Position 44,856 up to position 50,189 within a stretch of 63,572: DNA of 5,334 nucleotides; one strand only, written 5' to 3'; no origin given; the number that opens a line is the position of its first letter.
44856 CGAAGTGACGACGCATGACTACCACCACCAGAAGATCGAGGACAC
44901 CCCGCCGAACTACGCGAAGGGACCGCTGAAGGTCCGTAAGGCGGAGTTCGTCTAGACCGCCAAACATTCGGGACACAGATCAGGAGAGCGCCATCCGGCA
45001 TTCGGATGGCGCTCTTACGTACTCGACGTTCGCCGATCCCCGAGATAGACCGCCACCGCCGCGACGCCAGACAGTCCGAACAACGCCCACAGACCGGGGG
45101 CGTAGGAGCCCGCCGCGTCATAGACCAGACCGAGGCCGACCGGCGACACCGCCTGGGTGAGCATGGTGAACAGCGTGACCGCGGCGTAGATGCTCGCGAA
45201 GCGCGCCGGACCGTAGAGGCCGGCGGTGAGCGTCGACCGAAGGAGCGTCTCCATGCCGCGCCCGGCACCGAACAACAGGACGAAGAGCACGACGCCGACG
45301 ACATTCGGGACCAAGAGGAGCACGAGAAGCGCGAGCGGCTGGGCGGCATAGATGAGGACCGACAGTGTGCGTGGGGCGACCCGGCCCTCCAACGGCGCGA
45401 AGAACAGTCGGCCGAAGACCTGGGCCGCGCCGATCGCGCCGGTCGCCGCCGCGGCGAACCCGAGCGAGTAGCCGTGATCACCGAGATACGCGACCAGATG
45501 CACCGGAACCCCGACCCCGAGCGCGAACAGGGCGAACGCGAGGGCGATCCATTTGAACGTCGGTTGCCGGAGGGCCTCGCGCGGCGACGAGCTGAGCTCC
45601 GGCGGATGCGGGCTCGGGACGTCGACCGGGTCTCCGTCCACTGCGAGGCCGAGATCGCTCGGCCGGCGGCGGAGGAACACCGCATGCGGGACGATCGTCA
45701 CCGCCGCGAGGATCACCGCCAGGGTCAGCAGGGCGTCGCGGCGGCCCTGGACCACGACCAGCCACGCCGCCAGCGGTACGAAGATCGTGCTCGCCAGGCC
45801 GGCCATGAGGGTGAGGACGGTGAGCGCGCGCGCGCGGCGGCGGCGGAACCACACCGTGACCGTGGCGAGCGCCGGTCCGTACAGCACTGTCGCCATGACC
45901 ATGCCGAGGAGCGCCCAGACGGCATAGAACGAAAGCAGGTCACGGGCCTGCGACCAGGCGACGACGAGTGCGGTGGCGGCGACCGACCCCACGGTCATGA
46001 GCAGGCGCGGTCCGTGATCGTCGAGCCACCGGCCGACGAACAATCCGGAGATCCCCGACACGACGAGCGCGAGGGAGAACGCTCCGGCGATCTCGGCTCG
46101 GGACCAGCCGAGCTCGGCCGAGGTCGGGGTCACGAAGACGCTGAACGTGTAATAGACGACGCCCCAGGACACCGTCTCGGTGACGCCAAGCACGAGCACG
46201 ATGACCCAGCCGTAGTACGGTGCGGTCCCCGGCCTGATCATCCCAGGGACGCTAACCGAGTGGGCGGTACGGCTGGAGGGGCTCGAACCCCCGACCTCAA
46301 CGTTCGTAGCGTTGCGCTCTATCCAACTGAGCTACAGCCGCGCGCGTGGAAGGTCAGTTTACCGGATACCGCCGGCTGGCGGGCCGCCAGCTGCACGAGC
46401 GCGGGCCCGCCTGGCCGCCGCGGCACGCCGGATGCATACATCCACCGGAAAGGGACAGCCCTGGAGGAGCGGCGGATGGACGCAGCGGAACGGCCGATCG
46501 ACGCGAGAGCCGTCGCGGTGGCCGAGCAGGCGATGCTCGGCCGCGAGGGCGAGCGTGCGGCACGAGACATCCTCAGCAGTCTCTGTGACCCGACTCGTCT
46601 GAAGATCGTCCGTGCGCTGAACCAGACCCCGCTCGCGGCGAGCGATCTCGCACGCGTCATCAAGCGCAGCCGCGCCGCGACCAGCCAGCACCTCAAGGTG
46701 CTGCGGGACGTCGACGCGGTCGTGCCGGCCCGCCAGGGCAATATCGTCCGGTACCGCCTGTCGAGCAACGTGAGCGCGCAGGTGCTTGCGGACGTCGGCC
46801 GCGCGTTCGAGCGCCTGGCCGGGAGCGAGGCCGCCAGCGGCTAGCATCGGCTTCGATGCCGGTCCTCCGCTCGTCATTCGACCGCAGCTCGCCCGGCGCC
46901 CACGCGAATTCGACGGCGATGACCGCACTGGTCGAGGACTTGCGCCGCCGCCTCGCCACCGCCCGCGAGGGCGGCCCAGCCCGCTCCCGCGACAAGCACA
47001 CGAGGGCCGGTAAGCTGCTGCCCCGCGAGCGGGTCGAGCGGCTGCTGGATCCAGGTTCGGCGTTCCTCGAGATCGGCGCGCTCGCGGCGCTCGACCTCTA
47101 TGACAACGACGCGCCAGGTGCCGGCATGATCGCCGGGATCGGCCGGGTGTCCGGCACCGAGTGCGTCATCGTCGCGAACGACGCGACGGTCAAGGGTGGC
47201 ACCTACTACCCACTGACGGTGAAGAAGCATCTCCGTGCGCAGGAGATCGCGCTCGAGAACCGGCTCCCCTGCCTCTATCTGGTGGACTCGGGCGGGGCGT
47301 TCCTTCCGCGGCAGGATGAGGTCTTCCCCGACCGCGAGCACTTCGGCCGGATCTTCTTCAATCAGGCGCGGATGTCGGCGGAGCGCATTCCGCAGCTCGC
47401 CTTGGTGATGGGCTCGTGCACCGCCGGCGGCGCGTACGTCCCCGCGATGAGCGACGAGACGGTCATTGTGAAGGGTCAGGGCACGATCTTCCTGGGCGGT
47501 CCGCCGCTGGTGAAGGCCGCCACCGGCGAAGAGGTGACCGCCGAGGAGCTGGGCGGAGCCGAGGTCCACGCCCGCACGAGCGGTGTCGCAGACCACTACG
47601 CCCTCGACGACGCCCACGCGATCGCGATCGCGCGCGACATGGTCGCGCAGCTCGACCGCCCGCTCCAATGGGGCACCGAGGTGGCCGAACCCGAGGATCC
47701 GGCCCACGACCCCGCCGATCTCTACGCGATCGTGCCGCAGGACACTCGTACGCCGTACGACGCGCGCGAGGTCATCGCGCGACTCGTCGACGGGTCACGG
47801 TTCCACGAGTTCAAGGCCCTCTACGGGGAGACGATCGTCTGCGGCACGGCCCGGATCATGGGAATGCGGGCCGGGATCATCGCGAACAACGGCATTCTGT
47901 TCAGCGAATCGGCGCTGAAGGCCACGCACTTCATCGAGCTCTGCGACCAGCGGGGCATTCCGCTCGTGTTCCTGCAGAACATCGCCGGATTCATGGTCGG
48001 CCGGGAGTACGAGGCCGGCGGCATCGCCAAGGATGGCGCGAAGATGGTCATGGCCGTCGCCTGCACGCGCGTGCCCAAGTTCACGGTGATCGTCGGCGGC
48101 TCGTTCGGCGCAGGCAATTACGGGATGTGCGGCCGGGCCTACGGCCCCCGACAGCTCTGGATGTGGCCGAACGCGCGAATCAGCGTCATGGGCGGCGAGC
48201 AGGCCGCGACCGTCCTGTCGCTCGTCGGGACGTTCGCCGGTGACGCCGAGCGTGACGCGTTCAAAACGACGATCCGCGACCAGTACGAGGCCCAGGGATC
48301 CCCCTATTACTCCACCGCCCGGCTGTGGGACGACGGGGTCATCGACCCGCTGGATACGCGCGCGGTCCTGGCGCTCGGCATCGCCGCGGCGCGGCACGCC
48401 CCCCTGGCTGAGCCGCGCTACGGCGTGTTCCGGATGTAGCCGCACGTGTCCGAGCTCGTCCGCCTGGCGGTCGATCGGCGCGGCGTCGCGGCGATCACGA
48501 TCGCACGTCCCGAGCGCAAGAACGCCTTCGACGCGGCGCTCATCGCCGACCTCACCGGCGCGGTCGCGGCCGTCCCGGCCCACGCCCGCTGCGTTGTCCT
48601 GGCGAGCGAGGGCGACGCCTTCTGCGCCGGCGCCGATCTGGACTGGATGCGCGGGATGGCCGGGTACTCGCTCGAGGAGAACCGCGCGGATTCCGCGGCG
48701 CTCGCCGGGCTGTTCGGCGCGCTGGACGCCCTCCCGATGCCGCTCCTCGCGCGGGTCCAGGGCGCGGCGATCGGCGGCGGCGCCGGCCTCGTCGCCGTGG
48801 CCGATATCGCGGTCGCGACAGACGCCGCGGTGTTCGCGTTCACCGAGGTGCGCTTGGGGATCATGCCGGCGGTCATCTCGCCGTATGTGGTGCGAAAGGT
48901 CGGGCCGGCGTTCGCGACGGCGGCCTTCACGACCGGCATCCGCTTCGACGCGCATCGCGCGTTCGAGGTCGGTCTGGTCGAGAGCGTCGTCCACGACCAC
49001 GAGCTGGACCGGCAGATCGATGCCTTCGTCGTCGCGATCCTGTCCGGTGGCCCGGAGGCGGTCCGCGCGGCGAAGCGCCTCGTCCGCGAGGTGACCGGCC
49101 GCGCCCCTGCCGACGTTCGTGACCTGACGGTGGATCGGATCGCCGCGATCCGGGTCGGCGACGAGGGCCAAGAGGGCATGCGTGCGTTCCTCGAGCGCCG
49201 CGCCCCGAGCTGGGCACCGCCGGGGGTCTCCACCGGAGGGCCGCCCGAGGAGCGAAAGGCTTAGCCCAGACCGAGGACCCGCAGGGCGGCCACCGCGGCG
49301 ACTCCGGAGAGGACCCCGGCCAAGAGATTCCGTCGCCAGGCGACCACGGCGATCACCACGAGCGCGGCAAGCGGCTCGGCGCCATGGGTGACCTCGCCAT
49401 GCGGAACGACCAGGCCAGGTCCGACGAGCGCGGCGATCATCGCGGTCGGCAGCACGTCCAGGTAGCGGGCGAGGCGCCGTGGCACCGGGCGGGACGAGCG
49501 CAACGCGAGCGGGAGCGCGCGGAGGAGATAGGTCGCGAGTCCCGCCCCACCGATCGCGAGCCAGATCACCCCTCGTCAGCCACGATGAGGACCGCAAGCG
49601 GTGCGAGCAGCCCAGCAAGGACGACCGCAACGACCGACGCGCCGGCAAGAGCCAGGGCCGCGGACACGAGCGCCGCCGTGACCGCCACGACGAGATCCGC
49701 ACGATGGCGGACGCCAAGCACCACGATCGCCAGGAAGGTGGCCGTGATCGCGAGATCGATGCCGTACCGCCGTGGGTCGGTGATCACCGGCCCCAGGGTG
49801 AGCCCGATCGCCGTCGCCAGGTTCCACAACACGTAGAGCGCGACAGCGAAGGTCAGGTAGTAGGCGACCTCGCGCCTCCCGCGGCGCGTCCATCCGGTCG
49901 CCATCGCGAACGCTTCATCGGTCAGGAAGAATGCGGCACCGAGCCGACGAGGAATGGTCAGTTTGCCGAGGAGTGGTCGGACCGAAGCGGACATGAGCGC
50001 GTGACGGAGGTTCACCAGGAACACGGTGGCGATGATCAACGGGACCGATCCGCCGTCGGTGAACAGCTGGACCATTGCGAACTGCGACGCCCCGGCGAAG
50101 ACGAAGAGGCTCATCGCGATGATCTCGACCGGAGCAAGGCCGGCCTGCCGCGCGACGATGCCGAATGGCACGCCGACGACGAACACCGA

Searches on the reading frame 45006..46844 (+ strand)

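Call 7: search_protein_families(library=pfam, proteins=[window:45006-46844:+], max_evalue=0.01)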
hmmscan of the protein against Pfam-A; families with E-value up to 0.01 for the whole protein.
window:45006-46844:+ (612 aa): 2 families
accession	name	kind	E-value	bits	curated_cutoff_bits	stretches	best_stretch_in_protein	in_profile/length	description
PF01022.26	HTH_5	-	9.9e-11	41.8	22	1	528-569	1-42/47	Bacterial regulatory protein, arsR family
PF12840.13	HTH_20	-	3.3e-09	37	27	1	528-572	3-48/51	Helix-turn-helix domain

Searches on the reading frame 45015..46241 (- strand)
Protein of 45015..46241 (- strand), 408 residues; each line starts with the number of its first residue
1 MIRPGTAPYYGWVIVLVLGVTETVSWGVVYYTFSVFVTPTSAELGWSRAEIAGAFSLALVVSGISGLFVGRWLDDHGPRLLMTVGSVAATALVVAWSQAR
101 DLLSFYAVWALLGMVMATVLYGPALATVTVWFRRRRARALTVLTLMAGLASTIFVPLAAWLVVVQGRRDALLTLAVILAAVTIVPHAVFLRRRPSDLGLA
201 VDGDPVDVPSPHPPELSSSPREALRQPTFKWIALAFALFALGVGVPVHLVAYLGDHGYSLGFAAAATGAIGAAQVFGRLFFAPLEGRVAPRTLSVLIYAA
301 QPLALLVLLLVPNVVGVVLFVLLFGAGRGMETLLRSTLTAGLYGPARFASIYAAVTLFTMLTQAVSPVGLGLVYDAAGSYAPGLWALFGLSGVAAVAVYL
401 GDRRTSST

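Call 68: search_protein_families(library=pfam, proteins=[window:45015-46241:-], max_evalue=0.001)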
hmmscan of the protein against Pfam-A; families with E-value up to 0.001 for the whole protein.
window:45015-46241:- (408 aa): 1 family
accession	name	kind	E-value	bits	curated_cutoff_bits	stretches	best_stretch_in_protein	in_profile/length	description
PF07690.21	MFS_1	-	8e-27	94.5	33.4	1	29-367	11-347/347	Major Facilitator Superfamily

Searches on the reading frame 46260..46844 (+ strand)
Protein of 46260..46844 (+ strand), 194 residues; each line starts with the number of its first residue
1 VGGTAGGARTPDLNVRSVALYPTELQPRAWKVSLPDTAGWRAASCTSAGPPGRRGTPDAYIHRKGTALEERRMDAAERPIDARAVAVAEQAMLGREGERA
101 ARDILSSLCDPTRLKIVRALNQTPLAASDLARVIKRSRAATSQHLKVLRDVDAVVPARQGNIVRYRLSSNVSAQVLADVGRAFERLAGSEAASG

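Call 68: search_protein_families(library=pfam, proteins=[window:46260-46844:+], max_evalue=0.001)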
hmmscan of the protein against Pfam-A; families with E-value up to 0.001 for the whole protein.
window:46260-46844:+ (194 aa): 2 families
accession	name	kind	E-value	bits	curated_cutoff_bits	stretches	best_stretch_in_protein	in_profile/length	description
PF01022.26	HTH_5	-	1.9e-11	44.1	22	1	110-151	1-42/47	Bacterial regulatory protein, arsR family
PF12840.13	HTH_20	-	6.9e-10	39.2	27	1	110-154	3-48/51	Helix-turn-helix domain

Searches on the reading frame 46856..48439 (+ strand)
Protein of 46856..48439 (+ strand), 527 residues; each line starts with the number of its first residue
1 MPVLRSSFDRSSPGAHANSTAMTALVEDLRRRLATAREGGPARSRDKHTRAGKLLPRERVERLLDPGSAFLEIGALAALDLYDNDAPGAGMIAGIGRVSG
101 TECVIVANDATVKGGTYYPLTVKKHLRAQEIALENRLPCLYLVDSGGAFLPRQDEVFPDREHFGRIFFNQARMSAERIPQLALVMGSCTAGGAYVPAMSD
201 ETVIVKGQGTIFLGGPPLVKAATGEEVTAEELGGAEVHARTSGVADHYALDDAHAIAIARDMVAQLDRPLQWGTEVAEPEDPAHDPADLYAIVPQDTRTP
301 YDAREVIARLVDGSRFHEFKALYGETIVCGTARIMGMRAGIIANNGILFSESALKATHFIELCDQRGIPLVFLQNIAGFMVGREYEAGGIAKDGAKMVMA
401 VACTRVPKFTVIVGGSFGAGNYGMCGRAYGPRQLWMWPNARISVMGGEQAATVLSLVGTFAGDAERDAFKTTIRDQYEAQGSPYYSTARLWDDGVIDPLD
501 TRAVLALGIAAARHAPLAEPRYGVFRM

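Call 7: search_protein_families(library=pfam, proteins=[window:46856-48439:+], max_evalue=0.01)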
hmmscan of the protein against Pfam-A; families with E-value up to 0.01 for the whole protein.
window:46856-48439:+ (527 aa): 3 families
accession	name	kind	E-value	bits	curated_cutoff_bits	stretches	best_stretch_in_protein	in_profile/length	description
PF01039.27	Carboxyl_trans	-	2.2e-152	508.6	22.3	1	48-517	2-483/493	Carboxyl transferase domain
PF03255.19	ACCA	-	1.3e-10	41.5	23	2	91-205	94-213/310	Acetyl co-enzyme A carboxylase carboxyltransferase-like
PF06833.16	MdcE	-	0.00025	21.3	32.7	0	363-453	22-113/196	Malonate decarboxylase gamma subunit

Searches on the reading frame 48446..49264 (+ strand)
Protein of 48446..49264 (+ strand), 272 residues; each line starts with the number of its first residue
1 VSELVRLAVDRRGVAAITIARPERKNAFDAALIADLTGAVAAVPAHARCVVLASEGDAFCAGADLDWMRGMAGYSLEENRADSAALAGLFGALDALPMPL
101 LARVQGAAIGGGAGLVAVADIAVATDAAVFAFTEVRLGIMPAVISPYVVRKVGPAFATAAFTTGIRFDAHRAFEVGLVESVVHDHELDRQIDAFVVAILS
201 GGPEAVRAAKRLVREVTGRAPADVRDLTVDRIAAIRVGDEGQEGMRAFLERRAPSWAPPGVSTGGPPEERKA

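Call 7: search_protein_families(library=pfam, proteins=[window:48446-49264:+], max_evalue=0.01)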
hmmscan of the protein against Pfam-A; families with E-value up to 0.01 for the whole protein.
window:48446-49264:+ (272 aa): 2 families
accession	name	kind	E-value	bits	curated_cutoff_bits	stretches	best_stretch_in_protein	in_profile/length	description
PF00378.25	ECH_1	-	8.5e-48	163.3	27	1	12-257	4-249/251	Enoyl-CoA hydratase/isomerase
PF16113.10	ECH_2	-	3.8e-25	89.5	27.2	1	15-195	2-185/335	Enoyl-CoA hydratase/isomerase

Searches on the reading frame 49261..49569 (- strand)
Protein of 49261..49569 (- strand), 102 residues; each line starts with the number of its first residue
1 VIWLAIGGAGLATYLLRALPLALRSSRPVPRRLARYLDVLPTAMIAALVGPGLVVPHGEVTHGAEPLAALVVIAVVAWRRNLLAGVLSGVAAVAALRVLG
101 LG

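Call 68: search_protein_families(library=pfam, proteins=[window:49261-49569:-], max_evalue=0.001)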
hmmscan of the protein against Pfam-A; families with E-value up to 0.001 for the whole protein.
window:49261-49569:- (102 aa): 1 family
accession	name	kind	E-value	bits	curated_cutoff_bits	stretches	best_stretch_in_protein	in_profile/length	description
PF05437.17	AzlD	-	8e-23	80.9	23.7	1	2-97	1-99/99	Branched-chain amino acid transport protein (AzlD)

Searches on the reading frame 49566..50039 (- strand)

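Call 68: search_protein_families(library=pfam, proteins=[window:49566-50039:-], max_evalue=0.001)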
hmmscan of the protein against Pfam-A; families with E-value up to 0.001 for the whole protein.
window:49566-50039:- (157 aa): 1 family
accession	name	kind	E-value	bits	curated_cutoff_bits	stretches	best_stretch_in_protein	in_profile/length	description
PF03591.19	AzlC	-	4.7e-20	72.9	32.1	1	2-86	56-137/137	AzlC protein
